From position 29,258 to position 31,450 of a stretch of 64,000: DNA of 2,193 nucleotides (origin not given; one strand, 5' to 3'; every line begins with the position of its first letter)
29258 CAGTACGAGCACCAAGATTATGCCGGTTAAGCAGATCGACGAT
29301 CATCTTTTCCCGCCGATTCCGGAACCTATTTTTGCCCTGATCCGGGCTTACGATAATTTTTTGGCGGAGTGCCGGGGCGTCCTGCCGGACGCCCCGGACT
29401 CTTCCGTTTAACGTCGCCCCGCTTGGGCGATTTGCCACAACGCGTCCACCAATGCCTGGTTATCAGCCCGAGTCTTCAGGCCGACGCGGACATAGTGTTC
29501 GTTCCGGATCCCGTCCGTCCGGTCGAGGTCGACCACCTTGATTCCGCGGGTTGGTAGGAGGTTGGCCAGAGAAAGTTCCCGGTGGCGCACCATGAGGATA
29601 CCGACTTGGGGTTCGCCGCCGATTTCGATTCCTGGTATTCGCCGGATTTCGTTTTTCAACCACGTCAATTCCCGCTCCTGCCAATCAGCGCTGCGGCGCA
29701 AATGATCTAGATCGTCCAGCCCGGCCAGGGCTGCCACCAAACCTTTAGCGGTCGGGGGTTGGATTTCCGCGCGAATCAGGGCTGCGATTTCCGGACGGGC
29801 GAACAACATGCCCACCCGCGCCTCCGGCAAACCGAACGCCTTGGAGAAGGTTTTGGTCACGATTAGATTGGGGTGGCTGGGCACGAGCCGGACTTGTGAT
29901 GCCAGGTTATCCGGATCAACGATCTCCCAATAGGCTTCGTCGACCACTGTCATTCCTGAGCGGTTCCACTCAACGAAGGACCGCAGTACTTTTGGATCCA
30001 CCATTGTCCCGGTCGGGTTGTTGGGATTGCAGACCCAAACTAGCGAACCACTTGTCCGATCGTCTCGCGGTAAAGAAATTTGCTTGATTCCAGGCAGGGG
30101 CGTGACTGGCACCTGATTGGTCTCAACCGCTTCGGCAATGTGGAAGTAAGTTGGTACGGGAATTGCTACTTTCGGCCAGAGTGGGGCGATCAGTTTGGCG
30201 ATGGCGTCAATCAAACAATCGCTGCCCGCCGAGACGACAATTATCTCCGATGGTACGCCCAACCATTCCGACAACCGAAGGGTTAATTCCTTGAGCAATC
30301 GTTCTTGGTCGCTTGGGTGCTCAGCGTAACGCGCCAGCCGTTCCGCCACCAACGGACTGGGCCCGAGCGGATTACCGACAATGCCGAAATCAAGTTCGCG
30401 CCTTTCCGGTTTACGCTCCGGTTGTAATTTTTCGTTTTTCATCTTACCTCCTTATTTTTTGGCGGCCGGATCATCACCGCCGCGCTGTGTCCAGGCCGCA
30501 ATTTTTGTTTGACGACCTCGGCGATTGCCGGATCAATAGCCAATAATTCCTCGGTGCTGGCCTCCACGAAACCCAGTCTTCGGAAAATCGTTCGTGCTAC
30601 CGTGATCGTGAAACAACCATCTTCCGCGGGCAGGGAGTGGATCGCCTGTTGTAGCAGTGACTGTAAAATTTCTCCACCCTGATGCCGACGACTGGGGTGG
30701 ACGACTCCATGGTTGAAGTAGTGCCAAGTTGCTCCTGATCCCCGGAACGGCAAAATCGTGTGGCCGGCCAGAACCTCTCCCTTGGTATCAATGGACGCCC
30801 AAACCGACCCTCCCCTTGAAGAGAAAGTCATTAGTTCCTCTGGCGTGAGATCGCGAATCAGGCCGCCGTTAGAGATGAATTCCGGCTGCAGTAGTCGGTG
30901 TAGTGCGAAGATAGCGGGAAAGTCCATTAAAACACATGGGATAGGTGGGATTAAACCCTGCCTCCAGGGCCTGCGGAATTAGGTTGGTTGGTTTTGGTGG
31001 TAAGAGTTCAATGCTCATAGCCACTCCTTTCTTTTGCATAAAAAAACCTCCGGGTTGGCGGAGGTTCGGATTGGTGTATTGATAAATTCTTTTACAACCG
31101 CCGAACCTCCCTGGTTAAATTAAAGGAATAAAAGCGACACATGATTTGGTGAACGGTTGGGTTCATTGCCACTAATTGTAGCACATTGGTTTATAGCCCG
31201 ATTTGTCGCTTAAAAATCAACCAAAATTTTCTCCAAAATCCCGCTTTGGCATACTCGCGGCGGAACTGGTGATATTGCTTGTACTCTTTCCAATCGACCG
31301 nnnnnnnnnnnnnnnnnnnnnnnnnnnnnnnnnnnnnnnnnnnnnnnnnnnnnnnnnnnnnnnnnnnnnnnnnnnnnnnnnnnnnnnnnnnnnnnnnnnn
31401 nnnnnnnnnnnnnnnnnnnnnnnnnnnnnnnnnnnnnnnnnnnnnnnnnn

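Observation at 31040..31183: L3: textbook terminator/antiterminator pair upstream of the GNAT-aminotransferase genes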

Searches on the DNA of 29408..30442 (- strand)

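Call 52: search_rna_families(source=L094, start=1150, end=1620, threshold=gathering, show_alignments=1)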
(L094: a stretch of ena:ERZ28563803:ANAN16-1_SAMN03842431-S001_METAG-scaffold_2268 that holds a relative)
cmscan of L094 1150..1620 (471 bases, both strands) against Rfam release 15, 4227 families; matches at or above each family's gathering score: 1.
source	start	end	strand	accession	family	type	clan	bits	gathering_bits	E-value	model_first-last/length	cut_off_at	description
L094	1217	1511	+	RF00230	T-box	Cis-reg; leader;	-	100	93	5.4e-23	1-219/219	no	T-box leader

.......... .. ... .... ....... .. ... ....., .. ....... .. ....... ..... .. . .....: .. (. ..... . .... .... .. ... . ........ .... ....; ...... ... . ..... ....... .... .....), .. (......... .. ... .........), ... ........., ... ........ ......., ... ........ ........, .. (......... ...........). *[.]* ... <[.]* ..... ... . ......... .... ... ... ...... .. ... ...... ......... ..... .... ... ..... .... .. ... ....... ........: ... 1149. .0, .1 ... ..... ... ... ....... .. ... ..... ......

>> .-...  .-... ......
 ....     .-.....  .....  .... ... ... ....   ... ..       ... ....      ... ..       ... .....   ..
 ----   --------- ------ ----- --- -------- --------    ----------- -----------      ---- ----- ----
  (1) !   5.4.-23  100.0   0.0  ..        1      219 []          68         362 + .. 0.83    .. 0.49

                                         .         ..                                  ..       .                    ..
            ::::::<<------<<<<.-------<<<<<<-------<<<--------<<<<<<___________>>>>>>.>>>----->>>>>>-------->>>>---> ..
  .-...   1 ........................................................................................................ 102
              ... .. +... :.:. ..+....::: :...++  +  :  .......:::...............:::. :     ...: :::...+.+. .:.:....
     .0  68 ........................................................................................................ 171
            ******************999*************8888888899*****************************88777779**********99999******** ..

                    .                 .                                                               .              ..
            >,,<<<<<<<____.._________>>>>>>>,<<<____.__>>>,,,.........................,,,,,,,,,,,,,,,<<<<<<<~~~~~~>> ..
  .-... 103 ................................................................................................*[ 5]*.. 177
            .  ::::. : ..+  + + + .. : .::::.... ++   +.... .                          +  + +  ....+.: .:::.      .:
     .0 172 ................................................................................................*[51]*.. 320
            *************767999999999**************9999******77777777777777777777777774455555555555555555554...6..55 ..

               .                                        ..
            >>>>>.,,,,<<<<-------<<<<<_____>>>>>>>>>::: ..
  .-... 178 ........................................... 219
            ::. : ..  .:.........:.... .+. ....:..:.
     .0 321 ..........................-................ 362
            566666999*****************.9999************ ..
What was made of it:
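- On T-box leader (RF00230): The model does detect a true T-box in L094 at 100 bits (call 52), so the test works.
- One relative controls the same operon type with a T-box (100 bits; call 52).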

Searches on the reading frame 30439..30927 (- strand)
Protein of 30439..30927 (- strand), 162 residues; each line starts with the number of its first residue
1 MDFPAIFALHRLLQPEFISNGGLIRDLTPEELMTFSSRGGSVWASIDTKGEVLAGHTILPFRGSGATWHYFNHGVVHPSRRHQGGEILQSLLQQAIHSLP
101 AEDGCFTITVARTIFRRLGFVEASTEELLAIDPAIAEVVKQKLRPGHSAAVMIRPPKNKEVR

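Call 8: search_protein_families(library=pfam, proteins=[window:30439-30927:-], max_evalue=0.01)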
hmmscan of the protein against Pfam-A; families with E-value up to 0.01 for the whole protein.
window:30439-30927:- (162 aa): 0 families
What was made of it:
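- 30439..31018 (-): GNAT-fold gene, split by a frame break. The N-terminal frame runs 31018-30869 and the GNAT domain frame 30927-30439. No Pfam hit (call 8).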

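Call 10: find_homologous_proteins(query=window:30439-30927:-)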
Query window:30439-30927:- (162 aa): 2 proteins with E <= 0.001 among 94 candidates.
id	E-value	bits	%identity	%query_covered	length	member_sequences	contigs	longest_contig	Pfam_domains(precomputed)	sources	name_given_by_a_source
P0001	4.7e-103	360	100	100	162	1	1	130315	-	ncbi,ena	-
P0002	3.9e-26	110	39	92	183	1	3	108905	-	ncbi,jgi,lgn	jgi:hypothetical protein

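Call 11: find_encoding_contigs(protein=P0002, flank=6000, max_places=6)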
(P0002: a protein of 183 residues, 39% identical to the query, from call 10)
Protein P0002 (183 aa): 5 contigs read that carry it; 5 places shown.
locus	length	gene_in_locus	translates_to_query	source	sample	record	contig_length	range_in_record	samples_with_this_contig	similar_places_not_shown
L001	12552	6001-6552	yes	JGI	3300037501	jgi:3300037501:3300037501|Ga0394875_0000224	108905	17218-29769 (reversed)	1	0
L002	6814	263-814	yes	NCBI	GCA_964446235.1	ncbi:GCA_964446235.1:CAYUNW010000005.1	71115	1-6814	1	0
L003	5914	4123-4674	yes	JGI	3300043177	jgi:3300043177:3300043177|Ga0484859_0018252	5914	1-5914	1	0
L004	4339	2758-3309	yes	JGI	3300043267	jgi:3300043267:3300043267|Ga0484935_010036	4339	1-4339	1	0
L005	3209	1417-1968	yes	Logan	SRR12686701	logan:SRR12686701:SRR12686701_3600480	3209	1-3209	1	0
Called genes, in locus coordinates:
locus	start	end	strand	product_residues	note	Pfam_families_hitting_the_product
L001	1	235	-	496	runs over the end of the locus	-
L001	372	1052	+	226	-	-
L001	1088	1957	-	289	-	PF01156:IU_nuc_hydro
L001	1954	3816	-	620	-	PF08282:Hydrolase_3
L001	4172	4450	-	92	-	-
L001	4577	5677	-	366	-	PF02954:HTH_8, PF13683:rve_3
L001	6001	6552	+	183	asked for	-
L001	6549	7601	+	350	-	PF00155:Aminotran_1_2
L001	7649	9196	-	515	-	-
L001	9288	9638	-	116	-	PF08818:DUF1801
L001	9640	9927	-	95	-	PF11731:Cdd1, PF14520:HHH_5 (weak)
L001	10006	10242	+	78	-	-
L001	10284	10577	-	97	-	PF01909:NTP_transf_2, PF18765:Polbeta (weak)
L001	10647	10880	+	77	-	-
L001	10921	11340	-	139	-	PF02661:Fic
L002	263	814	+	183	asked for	-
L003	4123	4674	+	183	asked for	-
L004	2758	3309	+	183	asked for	-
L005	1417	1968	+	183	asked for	-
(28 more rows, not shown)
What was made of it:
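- On GNAT superfamily (first regulated gene): The precomputed Pfam field is empty for its homologues (calls 10, 11).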

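Call 12: find_encoding_contigs(protein=P0001, flank=6000, max_places=4)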
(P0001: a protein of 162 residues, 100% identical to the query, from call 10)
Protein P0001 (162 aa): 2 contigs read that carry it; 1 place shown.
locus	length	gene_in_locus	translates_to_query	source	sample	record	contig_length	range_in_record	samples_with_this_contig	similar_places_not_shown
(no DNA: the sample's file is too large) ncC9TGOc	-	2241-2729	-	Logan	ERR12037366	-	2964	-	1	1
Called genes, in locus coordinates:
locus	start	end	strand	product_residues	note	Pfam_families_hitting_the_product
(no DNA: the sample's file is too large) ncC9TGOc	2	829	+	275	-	?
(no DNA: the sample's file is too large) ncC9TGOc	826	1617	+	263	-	-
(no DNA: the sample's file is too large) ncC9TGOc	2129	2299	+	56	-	-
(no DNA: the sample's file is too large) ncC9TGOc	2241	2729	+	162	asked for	-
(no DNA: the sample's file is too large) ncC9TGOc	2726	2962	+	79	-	?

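Call 29: search_protein_representatives(alignment_id=A1)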
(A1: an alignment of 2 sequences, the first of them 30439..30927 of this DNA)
Query: 2 sequences, 191 profile positions. Proteins with E-value up to 0.001 (for the whole library): 25; up to 1e-10: 25; up to 1e-30: 16. The best 25 are listed.
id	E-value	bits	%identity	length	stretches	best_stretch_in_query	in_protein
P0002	1.3e-106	370.9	-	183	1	1-184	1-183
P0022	1.6e-49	184.6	-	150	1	43-191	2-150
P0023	5.4e-46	173.2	-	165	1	30-184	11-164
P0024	3.3e-44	167.3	-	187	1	1-184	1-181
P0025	1.2e-40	155.7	-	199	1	16-187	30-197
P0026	7.2e-40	153.2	-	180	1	10-182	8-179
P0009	3.0e-39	151.2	-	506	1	28-184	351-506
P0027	9.2e-39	149.6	-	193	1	20-182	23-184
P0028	2.8e-37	144.8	-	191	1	30-186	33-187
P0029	5.3e-37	143.8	-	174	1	36-186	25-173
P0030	6.0e-35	137.1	-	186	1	38-185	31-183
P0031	4.5e-33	131.0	-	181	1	24-179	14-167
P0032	9.9e-32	126.6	-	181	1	33-186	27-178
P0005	1.4e-31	126.2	-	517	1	34-186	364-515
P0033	2.0e-31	125.6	-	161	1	26-184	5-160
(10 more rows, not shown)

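Call 35: find_related_loci(query=A5, collection=metagenome_contigs, flank=4000)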
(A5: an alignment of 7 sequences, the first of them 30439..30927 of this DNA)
Query A5 (162 aa) in metagenome_contigs; peptide patterns used: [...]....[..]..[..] (x = any residue, [..] = any of these).
59 stretches matched a pattern; 1 encode a relative of the query (tblastn E <= 1e-3); 1 distinct loci.
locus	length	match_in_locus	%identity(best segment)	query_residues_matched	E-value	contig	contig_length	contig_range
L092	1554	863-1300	41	6-152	3e-40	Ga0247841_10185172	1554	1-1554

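Call 50: predict_structure(alignment_id=A3)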
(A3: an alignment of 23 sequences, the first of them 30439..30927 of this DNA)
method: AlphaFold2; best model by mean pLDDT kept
length: 162 residues; sequences in the alignment: 23
mean_pLDDT: 94.2   pTM: 0.88
mean pLDDT of the five models: 94.2, 94.0, 93.8, 93.4, 92.7
residues with pLDDT >= 90: 142; 70-90: 16; 50-70: 4; < 50: 0
segments of 3 or more residues with pLDDT < 50: none
pLDDT, mean of each block of 10 residues (from residue 1): 90 97 94 94 96 98 97 96 91 97 97 96 96 97 91 89 58
secondary structure, 60 per line:
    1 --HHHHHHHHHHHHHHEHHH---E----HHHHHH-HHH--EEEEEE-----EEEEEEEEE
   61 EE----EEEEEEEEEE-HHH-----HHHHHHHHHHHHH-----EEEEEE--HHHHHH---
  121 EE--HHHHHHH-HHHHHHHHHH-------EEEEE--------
elements in order: H3-16 H29-34 E41-46 E52-62 E67-76 H86-98 E104-109 H112-117 H125-131 H133-142 E150-154
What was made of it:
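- On GNAT superfamily (first regulated gene): AlphaFold2 pLDDT 94, pTM 0.88 (call 50).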

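Call 58: fold_search(model_id=the predicted structure, library=pdb)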
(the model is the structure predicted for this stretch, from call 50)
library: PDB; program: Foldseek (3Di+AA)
matches with E <= 10: 1256; with E <= 0.001: 90
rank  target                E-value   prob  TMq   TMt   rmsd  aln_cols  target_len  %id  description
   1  5yge_B                1.2e-05  1.00  0.61  0.60   6.2       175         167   16  ArgA complexed with AceCoA and glutamate (released 2017-10-11)
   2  3d8p_A                2.0e-05  1.00  0.59  0.60   5.1       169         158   13  Crystal structure of acetyltransferase of GNAT family (NP_373092.1) from STAPHYLOCOCCUS AUREUS MU50 at 2.20 A resoluti (released 2008-10-28)
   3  5yo2_A                2.3e-05  1.00  0.61  0.59   5.6       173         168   18  The crystal structure of Rv2747 from Mycobacterium tuberculosis in complex with Acetyl CoA and L-Arginine (released 2018-11-07)
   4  2r8v                  3.3e-05  1.00  0.63  0.27   3.6       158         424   17  Native structure of N-acetylglutamate synthase from Neisseria gonorrhoeae (released 2008-01-15)
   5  5yo2_B                4.5e-05  1.00  0.60  0.59   5.7       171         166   18  The crystal structure of Rv2747 from Mycobacterium tuberculosis in complex with Acetyl CoA and L-Arginine (released 2018-11-07)
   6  5yge_A                4.5e-05  1.00  0.60  0.58   6.1       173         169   17  ArgA complexed with AceCoA and glutamate (released 2017-10-11)
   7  9evq_A                6.1e-05  1.00  0.56  0.45   5.0       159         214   17  Crystal structure of the kinetoplastid kinetochore protein KKT23 acetyltransferase domain from Trypanosoma brucei (released 2024-08-28)
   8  3d8p_B                6.4e-05  1.00  0.56  0.57   5.4       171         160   12  Crystal structure of acetyltransferase of GNAT family (NP_373092.1) from STAPHYLOCOCCUS AUREUS MU50 at 2.20 A resoluti (released 2008-10-28)
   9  9evq_B                6.8e-05  1.00  0.60  0.48   4.8       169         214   16  Crystal structure of the kinetoplastid kinetochore protein KKT23 acetyltransferase domain from Trypanosoma brucei (released 2024-08-28)
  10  9f5q_B                7.3e-05  1.00  0.57  0.47   5.1       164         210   16  Crystal structure of selenomethionine-labelled kinetoplastid kinetochore protein KKT23 acetyltransferase domain from T (released 2024-08-28)
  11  2q7b                  1.0e-04  1.00  0.60  0.59   4.6       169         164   12  Crystal structure of acetyltransferase (NP_689019.1) from Streptococcus agalactiae 2603 at 2.00 A resolution (released 2007-06-26)
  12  5jph_A                1.3e-04  1.00  0.59  0.67   3.7       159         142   14  Structure of a GNAT acetyltransferase SACOL1063 from Staphylococcus aureus in complex with CoA (released 2016-06-29)
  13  9cr5_B                1.6e-04  1.00  0.61  0.57   4.6       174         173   16  Crystal structure of GNAT superfamily acetyltransferase PA2271 from Pseudomonas aeruginosa (released 2025-05-28)
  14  4rs2_B                1.7e-04  1.00  0.59  0.53   4.7       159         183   19  1.55 Angstrom Crystal Structure of GNAT Family N-acetyltransferase (YhbS) from Escherichia coli in Complex with CoA (released 2014-11-19)
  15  5jph_B                1.8e-04  1.00  0.60  0.66   3.7       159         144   14  Structure of a GNAT acetyltransferase SACOL1063 from Staphylococcus aureus in complex with CoA (released 2016-06-29)
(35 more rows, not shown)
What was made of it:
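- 30439..31018 (-): AlphaFold2 mean pLDDT 94; Foldseek top hits are ArgA, N-acetylglutamate synthase and other GNATs at E about 1e-5 (calls 50, 58).
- On GNAT superfamily (first regulated gene): Foldseek top hits are ArgA, N-acetylglutamate synthase and other GNATs, E = 1e-5, TM about 0.6 (call 58).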

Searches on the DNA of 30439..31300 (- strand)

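Call 4: search_rna_families(source=window, start=30900, end=31300, threshold=evalue, max_evalue=10, show_alignments=3)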
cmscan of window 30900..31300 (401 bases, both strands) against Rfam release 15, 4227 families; matches with E-value up to 10: 7.
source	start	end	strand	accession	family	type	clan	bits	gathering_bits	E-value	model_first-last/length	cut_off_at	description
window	31054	31112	-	RF03339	mir-3047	Gene; miRNA;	-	21.9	53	0.066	1-61/61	no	mir-3047 microRNA precursor family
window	31038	31155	-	RF01859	Phe_leader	Cis-reg; leader;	-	18.6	55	1.2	1-125/125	no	Phenylalanine leader peptide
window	31038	31130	-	RF00515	PyrR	Cis-reg;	-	17.1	54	6.5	1-115/115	no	PyrR binding site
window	31072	31146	+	RF02788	snoTBR6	Gene; snRNA; snoRNA; CD-box;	-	15.4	37.6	4.2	1-83/83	no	Small nucleolar RNA TBR6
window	30910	30956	+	RF01320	CRISPR-DR7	Gene; CRISPR;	CL00015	15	37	4.8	1-37/37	no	CRISPR RNA direct repeat element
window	31039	31115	-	RF00079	OmrA-B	Gene; sRNA;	-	14.8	40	3.5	1-87/87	no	OmrA-B family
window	31056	31115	+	RF03402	mir-957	Gene; miRNA;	-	13.7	66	5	1-77/77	no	mir-957 microRNA precursor family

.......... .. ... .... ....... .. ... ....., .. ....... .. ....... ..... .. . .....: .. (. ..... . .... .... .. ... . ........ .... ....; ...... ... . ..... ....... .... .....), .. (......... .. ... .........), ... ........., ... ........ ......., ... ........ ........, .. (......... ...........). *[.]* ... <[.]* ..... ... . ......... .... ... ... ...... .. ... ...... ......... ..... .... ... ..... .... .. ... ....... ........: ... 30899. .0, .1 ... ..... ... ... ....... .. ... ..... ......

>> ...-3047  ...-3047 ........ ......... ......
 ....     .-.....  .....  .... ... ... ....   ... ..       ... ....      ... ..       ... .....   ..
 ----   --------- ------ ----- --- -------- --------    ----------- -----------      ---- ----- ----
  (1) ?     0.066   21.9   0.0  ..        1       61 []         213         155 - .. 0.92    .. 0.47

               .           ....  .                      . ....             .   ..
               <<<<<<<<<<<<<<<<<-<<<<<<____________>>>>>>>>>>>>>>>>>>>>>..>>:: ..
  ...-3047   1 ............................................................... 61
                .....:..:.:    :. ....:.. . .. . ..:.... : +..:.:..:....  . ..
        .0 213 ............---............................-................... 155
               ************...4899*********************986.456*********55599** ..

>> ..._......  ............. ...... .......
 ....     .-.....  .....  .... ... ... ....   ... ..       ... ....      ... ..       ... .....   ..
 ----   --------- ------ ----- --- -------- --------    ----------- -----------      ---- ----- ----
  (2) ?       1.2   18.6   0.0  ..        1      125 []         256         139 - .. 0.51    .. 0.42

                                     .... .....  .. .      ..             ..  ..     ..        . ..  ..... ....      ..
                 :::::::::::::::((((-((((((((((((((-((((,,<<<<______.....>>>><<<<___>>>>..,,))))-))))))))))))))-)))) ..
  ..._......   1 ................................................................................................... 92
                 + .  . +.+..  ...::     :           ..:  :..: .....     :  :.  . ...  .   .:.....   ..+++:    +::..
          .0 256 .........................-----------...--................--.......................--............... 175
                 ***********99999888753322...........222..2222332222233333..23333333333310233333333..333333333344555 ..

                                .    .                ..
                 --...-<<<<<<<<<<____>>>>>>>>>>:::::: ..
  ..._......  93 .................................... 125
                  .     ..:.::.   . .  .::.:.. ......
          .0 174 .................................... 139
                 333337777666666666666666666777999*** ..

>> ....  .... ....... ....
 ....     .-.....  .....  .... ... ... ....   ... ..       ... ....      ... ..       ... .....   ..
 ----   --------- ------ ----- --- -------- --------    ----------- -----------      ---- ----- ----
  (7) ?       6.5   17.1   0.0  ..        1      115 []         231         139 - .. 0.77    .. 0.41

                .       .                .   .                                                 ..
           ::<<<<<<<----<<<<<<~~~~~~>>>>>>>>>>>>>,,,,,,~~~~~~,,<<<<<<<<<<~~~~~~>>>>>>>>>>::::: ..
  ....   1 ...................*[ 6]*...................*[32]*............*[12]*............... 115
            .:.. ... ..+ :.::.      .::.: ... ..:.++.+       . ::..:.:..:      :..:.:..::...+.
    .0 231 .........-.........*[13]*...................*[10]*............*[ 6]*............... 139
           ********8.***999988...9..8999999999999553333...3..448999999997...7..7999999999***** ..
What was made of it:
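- On Rfam Phe_leader (RF01859): 18.6 bits, E = 1.2 (call 4).
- Closest known: pheL-pheA and pheST leader-peptide attenuators of gamma-proteobacteria. Different: No sequence or model homology (18.6 bits against a gathering score of 55; call 4).
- Weak sub-threshold PyrR and Phe_leader alignments were reported (call 4). The Rfam T-box and PyrR models do not reach threshold (PyrR 17 bits against 54; call 4).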

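Call 91: search_rna_families(sources=[L001, L006, L007, L010, L092, L093, L096, L098, L099], threshold=gathering)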
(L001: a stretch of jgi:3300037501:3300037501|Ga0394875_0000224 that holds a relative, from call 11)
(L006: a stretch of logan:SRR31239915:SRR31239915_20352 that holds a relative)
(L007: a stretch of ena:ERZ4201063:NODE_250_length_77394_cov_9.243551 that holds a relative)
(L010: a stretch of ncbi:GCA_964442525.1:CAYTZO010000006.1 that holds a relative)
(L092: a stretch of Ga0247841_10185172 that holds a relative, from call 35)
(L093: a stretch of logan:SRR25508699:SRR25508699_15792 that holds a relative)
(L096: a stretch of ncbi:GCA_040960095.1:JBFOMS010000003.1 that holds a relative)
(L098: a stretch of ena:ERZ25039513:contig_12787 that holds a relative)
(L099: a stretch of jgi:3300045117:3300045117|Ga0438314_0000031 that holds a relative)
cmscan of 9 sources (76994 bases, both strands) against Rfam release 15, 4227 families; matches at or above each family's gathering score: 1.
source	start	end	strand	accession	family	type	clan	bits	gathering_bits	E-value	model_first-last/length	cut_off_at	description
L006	3398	3471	-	RF00005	tRNA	Gene; tRNA;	CL00001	60.1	29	2e-10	1-71/71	no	tRNA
